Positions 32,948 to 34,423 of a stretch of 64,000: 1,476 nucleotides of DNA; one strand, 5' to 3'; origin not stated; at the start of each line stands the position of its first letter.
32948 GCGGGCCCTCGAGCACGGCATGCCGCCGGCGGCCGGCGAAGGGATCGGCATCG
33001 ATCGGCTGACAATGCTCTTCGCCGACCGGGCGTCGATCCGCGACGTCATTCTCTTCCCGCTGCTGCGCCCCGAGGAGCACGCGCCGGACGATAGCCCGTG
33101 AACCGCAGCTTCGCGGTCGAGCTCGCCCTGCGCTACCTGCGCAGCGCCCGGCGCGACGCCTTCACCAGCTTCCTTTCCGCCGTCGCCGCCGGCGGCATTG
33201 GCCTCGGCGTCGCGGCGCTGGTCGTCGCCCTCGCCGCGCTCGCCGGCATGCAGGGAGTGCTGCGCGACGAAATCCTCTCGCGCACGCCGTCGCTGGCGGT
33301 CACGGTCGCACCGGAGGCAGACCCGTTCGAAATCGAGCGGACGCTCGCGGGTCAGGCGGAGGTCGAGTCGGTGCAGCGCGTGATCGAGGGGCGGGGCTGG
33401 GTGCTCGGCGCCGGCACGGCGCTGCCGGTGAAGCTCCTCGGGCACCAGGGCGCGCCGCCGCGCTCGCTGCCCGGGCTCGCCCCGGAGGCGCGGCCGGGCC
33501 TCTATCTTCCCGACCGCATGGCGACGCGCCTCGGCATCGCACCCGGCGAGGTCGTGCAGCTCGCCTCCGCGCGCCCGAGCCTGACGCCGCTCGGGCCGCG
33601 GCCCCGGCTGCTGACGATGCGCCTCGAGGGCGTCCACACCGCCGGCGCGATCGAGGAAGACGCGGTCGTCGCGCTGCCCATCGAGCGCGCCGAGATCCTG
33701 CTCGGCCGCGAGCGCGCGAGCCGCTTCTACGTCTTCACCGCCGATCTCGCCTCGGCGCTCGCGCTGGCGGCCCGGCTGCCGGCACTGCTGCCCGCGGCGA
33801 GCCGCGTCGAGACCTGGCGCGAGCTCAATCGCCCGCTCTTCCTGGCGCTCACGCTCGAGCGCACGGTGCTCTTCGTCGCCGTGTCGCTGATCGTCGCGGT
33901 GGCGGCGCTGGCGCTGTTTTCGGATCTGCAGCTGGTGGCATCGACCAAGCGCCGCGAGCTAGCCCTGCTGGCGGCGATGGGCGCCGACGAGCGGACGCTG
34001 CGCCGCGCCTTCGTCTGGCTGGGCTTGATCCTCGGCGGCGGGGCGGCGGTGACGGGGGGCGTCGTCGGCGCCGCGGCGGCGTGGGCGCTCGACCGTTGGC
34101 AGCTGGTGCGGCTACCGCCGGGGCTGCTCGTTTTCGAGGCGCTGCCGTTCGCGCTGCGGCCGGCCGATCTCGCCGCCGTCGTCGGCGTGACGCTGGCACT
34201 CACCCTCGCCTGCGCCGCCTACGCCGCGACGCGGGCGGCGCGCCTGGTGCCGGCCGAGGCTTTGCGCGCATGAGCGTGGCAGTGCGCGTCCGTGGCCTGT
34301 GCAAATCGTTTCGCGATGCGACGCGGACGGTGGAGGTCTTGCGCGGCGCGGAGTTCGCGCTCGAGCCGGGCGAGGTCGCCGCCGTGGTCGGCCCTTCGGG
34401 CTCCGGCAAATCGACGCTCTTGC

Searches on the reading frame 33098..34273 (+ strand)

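Call 33: search_protein_families(library=pfam, proteins=[window:33098-34273:+], max_evalue=0.00001)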
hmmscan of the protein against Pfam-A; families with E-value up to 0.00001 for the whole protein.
window:33098-34273:+ (391 aa): 1 family
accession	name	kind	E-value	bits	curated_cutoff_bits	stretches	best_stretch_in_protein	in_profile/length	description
PF02687.27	FtsX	-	6.3e-13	49.3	25.5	1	260-383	2-118/120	FtsX-like permease C-terminal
